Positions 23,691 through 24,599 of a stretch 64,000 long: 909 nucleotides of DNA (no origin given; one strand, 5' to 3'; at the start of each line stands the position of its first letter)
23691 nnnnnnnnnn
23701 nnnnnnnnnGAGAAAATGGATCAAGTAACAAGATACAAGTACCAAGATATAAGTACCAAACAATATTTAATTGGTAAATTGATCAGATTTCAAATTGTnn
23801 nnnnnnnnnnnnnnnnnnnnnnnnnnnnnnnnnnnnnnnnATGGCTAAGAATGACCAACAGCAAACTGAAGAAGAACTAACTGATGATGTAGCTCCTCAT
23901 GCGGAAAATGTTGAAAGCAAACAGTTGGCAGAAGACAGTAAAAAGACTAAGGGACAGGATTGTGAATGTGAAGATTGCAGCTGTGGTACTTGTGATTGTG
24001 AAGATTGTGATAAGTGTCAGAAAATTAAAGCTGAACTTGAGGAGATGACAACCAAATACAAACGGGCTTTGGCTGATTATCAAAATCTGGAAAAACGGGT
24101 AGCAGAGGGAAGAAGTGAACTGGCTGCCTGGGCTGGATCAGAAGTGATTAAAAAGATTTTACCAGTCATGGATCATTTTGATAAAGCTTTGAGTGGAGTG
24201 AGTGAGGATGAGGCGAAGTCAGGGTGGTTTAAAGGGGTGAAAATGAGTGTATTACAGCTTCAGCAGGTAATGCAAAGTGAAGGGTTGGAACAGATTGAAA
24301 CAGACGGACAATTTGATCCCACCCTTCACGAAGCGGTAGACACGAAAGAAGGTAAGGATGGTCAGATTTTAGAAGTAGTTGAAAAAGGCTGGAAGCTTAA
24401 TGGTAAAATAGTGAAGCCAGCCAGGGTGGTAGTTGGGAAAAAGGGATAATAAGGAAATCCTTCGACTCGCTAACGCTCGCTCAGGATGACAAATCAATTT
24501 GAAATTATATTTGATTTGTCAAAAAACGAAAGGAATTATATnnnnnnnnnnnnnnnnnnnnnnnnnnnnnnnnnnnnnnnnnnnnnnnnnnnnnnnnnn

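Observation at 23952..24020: GrpE with an 8-cysteine cluster, while the DnaJ homolog has lost its zinc finger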

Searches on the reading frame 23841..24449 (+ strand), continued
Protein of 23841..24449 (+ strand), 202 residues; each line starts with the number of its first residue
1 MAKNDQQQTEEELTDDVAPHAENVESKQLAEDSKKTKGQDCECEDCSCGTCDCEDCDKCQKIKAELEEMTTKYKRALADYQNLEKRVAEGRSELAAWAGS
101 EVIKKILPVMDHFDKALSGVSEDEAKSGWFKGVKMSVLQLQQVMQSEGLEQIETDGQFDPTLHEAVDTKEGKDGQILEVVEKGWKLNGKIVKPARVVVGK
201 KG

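Call 28: search_protein_representatives(protein=window:23841-24449:+)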
Query: 202 residues. Proteins with E-value up to 0.001 (for the whole library): 24181; up to 1e-10: 9090; up to 1e-30: 11. The best 150 are listed.
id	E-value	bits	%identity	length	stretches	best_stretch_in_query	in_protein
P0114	3.3e-51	190.3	57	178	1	44-201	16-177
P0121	2.1e-50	187.6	62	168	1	60-202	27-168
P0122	2.4e-49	184.2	57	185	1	61-201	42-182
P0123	2.0e-48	181.2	47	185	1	22-201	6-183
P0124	4.2e-43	163.9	55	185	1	64-200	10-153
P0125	5.1e-37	144.0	46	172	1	54-202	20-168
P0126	1.1e-32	129.8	42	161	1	56-201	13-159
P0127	2.3e-32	128.8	49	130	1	55-178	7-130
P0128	3.6e-32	128.2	46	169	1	61-201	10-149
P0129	7.8e-31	123.8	42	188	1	57-201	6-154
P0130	9.1e-31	123.6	40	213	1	7-201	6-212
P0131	4.1e-30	121.5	43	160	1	62-201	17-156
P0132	3.1e-29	118.6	41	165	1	61-200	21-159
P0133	4.0e-29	118.3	43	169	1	58-201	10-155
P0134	1.1e-28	116.9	43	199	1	50-200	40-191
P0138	8.8e-28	113.9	38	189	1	32-200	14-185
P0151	6.9e-25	104.4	35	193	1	31-200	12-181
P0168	7.4e-24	101.1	35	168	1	34-200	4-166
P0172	9.0e-24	100.8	43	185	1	43-199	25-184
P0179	1.6e-23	100.0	38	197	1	1-200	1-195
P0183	2.0e-23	99.7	40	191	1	55-200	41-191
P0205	1.2e-22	97.1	39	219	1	20-200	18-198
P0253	9.2e-22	94.2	37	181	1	26-200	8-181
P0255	1.1e-21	94.0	38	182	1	44-202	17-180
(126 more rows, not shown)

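Call 30: list_cluster_members(proteins=[P0130, P0138, P0168, P0151, P0179, P0255, P0172, P0183, P0205, P0253])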
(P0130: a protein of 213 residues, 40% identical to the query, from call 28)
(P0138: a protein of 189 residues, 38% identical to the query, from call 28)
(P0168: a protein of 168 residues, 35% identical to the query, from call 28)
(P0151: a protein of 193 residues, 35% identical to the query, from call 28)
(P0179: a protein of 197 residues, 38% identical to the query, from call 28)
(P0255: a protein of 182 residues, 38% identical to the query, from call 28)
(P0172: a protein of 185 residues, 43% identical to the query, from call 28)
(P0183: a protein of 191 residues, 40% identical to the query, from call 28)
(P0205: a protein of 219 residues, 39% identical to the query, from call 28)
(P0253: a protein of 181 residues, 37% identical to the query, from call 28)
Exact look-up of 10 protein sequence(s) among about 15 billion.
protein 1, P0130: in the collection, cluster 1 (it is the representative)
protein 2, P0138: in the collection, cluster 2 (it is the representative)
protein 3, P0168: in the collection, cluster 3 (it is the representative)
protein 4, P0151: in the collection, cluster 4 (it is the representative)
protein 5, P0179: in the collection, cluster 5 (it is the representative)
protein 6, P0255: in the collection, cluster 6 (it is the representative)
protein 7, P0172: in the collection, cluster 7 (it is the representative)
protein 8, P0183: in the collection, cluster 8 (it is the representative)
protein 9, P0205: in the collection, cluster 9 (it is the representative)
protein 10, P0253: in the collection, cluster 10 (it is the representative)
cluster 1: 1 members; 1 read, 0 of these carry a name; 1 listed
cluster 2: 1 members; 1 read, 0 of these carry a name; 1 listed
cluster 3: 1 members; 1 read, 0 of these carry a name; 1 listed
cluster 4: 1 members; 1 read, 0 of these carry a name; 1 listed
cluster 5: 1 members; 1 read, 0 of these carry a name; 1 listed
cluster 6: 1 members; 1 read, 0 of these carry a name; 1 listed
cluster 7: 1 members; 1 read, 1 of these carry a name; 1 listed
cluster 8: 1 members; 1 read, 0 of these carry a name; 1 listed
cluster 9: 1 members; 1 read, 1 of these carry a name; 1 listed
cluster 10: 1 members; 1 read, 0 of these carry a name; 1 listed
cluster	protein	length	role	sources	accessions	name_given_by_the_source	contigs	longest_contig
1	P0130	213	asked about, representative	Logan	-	-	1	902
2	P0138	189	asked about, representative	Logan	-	-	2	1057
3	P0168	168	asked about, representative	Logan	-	-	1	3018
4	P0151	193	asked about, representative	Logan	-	-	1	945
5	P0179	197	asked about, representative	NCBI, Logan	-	-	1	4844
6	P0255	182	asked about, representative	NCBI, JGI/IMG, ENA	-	-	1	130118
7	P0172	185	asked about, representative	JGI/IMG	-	molecular chaperone GrpE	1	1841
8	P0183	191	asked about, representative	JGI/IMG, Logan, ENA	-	-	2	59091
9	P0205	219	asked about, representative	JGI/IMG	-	molecular chaperone GrpE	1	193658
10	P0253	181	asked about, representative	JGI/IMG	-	-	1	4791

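Call 44: predict_structure(alignment_id=A2)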
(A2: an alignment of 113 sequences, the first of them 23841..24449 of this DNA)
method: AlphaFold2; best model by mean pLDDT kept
length: 202 residues; sequences in the alignment: 113
mean_pLDDT: 80.7   pTM: 0.58
mean pLDDT of the five models: 80.7, 80.5, 78.6, 78.5, 75.3
residues with pLDDT >= 90: 140; 70-90: 7; 50-70: 11; < 50: 44
segments of 3 or more residues with pLDDT < 50: 1-38, 40-42
pLDDT, mean of each block of 10 residues (from residue 1): 37 38 43 45 51 73 94 97 97 93 94 93 95 96 94 93 95 94 93 95 86
secondary structure, 60 per line:
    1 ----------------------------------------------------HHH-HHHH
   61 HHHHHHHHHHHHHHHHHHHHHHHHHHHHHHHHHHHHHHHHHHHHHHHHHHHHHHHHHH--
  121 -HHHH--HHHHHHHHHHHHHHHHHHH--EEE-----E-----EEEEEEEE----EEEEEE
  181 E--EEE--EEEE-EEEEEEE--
elements in order: H57-118 H122-125 H128-146 E149-151 E163-170 E175-181 E184-186 E189-192 E194-200

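Call 45: find_homologous_proteins(query=P0093, max_evalue=1e-10)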
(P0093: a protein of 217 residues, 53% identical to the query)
Query P0093 (217 aa): 945 proteins with E <= 1e-10 among 1230 candidates; the best 120 are listed.
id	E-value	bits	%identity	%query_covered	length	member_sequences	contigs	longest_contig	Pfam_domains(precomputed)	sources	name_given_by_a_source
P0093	1.4e-139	481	100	100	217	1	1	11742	PF01025.25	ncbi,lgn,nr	ncbi:MAG: nucleotide exchange factor GrpE [Candidatus Daviesbacteria bacterium]|nr:nucleotide exchan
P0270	4.4e-63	231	63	76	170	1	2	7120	PF01025.25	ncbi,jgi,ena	-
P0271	4.9e-62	228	64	73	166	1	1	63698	PF01025.25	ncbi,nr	ncbi:MAG: nucleotide exchange factor GrpE [Candidatus Daviesbacteria bacterium]|nr:nucleotide exchan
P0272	1.1e-61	226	64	76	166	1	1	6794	PF01025.25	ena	-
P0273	5.4e-61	224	72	67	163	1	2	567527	PF01025.25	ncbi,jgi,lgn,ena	-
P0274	1.5e-60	223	64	73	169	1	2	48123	PF01025.25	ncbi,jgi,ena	-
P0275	2.6e-60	222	64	73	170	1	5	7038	PF01025.25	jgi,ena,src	-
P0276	8.1e-60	220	63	71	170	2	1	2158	PF01025.25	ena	-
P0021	3.5e-59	218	68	68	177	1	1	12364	PF01025.25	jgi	jgi:molecular chaperone GrpE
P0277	3.7e-59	218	62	74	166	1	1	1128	PF01025.25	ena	-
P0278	2.5e-58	215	61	73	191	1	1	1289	PF01025.25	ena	-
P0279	3.2e-58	215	67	67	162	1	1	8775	PF01025.25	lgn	-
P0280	3.4e-58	215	62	73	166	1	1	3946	PF01025.25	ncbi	-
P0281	3.5e-58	215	66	67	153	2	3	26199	PF01025.25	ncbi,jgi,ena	-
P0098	5.1e-58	214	69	64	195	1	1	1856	PF01025.25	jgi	jgi:molecular chaperone GrpE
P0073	5.8e-58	214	64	68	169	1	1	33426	PF01025.25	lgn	-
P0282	7.8e-58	214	69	66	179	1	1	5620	PF01025.25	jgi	jgi:molecular chaperone GrpE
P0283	2.4e-57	212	63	71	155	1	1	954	PF01025.25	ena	-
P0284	2.9e-57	212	67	66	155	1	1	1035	PF01025.25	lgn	-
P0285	3.9e-57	212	68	66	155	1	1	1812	PF01025.25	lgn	-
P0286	6.0e-57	211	68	66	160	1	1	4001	PF01025.25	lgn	-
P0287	1.0e-56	210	66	67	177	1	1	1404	PF01025.25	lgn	-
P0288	1.2e-56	210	59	76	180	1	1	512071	PF01025.25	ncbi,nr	ncbi:nucleotide exchange factor GrpE [Candidatus Daviesbacteria bacterium]|nr:nucleotide exchange fa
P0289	1.4e-56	210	59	75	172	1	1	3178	PF01025.25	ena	-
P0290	1.4e-56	210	63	68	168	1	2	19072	PF01025.25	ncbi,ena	-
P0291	1.5e-56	210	63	68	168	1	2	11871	PF01025.25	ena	-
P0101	1.1e-55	207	70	61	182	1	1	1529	PF01025.25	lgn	-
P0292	1.1e-55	207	69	65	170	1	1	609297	PF01025.25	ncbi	-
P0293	1.2e-55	207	60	76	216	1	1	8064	PF01025.25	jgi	jgi:molecular chaperone GrpE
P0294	1.3e-55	207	67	66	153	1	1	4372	PF01025.25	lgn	-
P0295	1.4e-55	207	60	72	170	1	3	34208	PF01025.25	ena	-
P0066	1.5e-55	206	65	68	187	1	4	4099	PF01025.25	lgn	-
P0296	1.7e-55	206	67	66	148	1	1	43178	PF01025.25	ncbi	-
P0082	2.4e-55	206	65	66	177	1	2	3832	PF01025.25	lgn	-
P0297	2.7e-55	206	62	71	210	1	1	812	PF01025.25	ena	-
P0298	2.7e-55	206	64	68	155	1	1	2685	PF01025.25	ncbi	-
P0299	2.9e-55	205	66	67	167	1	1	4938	PF01025.25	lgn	-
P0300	3.0e-55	205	63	65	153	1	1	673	PF01025.25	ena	-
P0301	3.7e-55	205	58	79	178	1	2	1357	PF01025.25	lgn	-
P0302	4.2e-55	205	58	70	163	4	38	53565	PF01025.25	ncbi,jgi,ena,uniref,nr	ncbi:nucleotide exchange factor GrpE [Candidatus Daviesbacteria bacterium RIFCSPLOWO2_01_FULL_38_10]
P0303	4.8e-55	205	61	69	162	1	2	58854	PF01025.25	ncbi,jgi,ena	-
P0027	5.8e-55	204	62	71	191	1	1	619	PF01025.25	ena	-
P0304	6.6e-55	204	63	68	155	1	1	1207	PF01025.25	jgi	-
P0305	8.1e-55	204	72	60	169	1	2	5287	PF01025.25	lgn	-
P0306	1.0e-54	204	60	71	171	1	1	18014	PF01025.25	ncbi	-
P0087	1.1e-54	204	65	66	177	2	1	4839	PF01025.25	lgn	-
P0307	1.2e-54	203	59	77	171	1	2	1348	PF01025.25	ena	-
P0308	1.2e-54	203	62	68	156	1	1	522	PF01025.25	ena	-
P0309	1.4e-54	203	60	71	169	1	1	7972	PF01025.25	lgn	-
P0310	1.4e-54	203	64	66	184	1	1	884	PF01025.25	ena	-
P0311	1.4e-54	203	63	68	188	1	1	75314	PF01025.25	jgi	jgi:molecular chaperone GrpE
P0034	1.9e-54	203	65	66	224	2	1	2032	PF01025.25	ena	-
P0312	2.0e-54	203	62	70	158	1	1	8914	PF01025.25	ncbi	-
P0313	2.0e-54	203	59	71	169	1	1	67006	PF01025.25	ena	-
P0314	2.2e-54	203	58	72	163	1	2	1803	PF01025.25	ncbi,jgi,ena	-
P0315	2.5e-54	202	63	66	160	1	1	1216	PF01025.25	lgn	-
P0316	2.8e-54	202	66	66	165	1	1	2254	PF01025.25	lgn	-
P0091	2.8e-54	202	56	78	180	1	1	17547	PF01025.25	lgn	-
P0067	3.1e-54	202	66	66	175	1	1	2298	PF01025.25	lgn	-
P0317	3.7e-54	202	66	63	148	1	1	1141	PF01025.25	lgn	-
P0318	4.2e-54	202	60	70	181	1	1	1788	PF01025.25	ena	-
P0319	4.2e-54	202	62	67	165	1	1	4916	PF01025.25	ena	-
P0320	4.5e-54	202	60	70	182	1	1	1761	PF01025.25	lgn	-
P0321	4.5e-54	202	62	69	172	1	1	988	PF01025.25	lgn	-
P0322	4.7e-54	202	67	66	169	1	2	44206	PF01025.25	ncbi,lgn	-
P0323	5.6e-54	201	64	66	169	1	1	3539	PF01025.25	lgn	-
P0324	6.0e-54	201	62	67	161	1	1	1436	PF01025.25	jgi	jgi:molecular chaperone GrpE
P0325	6.0e-54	201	60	71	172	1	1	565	PF01025.25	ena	-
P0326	6.1e-54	201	63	65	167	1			PF01025.25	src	-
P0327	6.5e-54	201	64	68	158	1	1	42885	PF01025.25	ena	-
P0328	7.2e-54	201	57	77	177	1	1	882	PF01025.25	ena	-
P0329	8.1e-54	201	64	67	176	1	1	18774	PF01025.25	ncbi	-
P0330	8.2e-54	201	67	62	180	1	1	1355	PF01025.25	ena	-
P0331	9.0e-54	201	59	69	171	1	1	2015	PF01025.25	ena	-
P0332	9.1e-54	201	61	68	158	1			PF01025.25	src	-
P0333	9.2e-54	201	62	67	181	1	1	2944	PF01025.25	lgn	-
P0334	1.1e-53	200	61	68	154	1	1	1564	PF01025.25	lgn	-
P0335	1.2e-53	200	64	66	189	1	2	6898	PF01025.25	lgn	-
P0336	1.3e-53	200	62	66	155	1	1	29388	PF01025.25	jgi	jgi:molecular chaperone GrpE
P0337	1.8e-53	200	58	73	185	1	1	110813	PF01025.25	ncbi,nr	ncbi:MAG: nucleotide exchange factor GrpE [Candidatus Daviesbacteria bacterium]|nr:nucleotide exchan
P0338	1.9e-53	200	61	69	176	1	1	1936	PF01025.25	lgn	-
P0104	1.9e-53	199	58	68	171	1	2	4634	PF01025.25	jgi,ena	-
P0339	2.0e-53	199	65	65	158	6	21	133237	PF01025.25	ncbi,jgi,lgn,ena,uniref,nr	ncbi:nucleotide exchange factor GrpE [Candidatus Daviesbacteria bacterium RIFCSPLOWO2_02_FULL_40_8]|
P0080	2.0e-53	199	63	66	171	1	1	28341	PF01025.25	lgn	-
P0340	2.0e-53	199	61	67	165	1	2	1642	PF01025.25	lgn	-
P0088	2.1e-53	199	63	66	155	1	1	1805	PF01025.25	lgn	-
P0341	2.1e-53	199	56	77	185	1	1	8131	PF01025.25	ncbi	-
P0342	2.2e-53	199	67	61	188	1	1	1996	PF01025.25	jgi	jgi:molecular chaperone GrpE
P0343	2.3e-53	199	62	69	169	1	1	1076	PF16454.11,PF01025.25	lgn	-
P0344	2.3e-53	199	58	73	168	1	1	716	PF01025.25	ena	-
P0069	2.4e-53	199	63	66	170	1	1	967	PF01025.25,PF01471.24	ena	-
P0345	2.5e-53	199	59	72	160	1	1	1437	PF01025.25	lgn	-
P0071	2.7e-53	199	56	72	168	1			PF01025.25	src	-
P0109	2.7e-53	199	67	66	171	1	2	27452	PF01025.25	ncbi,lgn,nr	ncbi:nucleotide exchange factor GrpE [Candidatus Daviesbacteria bacterium]|nr:nucleotide exchange fa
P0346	2.8e-53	199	62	68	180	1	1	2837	PF01025.25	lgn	-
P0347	3.1e-53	199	64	68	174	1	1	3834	PF01025.25,PF01471.24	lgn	-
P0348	3.2e-53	199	60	66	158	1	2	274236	PF01025.25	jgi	jgi:molecular chaperone GrpE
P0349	3.4e-53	199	60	70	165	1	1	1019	PF01025.25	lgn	-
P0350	3.5e-53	199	68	61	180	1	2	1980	PF01025.25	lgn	-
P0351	3.9e-53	199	63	67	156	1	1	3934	PF01025.25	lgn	-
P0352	3.9e-53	198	65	65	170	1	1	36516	PF01025.25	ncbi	-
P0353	4.1e-53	198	63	64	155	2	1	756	PF01025.25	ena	-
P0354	4.1e-53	198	62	67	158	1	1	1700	PF01025.25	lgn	-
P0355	4.2e-53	198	60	70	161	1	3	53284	PF01025.25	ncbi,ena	-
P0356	4.6e-53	198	63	66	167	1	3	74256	PF01025.25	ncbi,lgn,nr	ncbi:nucleotide exchange factor GrpE [Candidatus Daviesbacteria bacterium]|nr:nucleotide exchange fa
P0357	4.9e-53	198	68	61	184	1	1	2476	PF01025.25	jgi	jgi:molecular chaperone GrpE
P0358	5.1e-53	198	62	66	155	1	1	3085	PF01025.25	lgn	-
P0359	5.1e-53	198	59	73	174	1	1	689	PF01025.25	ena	-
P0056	5.3e-53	198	61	68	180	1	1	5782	PF01025.25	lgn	-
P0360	5.8e-53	198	61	72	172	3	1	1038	PF01025.25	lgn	-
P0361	6.5e-53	198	59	69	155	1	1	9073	PF01025.25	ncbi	-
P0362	6.8e-53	198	62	68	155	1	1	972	PF01025.25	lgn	-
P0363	7.2e-53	198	58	70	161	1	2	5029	PF01025.25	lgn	-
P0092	7.8e-53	198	63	65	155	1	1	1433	PF01025.25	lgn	-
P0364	7.9e-53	198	61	74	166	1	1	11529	PF01025.25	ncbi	-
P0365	8.5e-53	197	63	65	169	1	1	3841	PF01025.25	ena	-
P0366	8.5e-53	197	59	68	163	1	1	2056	PF01025.25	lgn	-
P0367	9.0e-53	197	59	69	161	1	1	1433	PF01025.25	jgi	jgi:molecular chaperone GrpE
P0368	1.0e-52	197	64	65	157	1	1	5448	PF01025.25,PF01471.24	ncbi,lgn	-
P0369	1.1e-52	197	62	67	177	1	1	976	PF01025.25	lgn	-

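Call 59: find_encoding_contigs(protein=P0008, flank=6000, max_places=2)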
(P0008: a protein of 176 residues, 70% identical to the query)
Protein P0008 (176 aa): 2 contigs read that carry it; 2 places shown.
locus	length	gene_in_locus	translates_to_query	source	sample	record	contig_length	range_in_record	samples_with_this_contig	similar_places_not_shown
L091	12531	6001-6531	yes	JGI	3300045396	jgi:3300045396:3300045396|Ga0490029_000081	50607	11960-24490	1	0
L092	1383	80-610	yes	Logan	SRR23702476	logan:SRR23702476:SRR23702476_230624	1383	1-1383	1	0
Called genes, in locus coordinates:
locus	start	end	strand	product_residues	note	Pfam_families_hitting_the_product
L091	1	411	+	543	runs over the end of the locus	PF03023:MurJ, PF01554:MatE (weak)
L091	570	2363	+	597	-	PF00009:GTP_EFTU, PF00679:EFG_C, PF06421:LepA_C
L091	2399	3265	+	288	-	PF01833:TIG (weak)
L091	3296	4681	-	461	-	PF05977:MFS_3, PF07690:MFS_1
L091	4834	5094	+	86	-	-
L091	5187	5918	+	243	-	PF03444:WHD_HrcA (weak), PF01628:HrcA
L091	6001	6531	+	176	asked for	PF01025:GrpE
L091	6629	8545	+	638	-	PF00012:HSP70, PF06723:MreB_Mbl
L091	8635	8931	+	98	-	-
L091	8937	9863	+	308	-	PF00226:DnaJ, PF01556:DnaJ_C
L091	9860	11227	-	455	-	PF06271:RDD, PF22820:TcaA_3rd_4th (faint), PF08308:PEGA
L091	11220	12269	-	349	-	-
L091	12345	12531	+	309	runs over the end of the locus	PF06271:RDD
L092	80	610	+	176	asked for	PF01025:GrpE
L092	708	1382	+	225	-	?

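Call 66: find_encoding_contigs(protein=P0255, flank=6000, max_places=1)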
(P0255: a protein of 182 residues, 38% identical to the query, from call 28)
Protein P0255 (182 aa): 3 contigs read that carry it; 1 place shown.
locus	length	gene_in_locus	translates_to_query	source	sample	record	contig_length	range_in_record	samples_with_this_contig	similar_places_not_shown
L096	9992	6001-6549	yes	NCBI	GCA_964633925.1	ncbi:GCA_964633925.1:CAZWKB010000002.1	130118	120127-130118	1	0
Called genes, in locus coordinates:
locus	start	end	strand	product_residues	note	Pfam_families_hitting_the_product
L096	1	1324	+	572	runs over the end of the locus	PF04607:RelA_SpoT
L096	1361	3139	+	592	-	PF00009:GTP_EFTU, PF01926:MMR_HSR1 (weak), PF03144:GTP_EFTU_D2, PF00679:EFG_C, PF06421:LepA_C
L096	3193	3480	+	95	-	-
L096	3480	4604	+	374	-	PF04055:Radical_SAM, PF06969:HemN_C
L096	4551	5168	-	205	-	-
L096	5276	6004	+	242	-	PF01628:HrcA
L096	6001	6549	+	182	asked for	PF01025:GrpE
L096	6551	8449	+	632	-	PF00012:HSP70, PF06723:MreB_Mbl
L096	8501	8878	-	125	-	PF18962:Por_Secre_tail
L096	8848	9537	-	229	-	-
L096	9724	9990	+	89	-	?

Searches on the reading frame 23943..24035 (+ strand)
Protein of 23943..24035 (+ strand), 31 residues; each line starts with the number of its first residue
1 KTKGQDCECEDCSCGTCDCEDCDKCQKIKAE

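Call 37: search_solved_structures(query=window:23943-24035:+, max_evalue=10, show_alignments=5)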
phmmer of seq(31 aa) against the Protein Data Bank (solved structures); distinct sequences matched with E-value up to 10: 0.
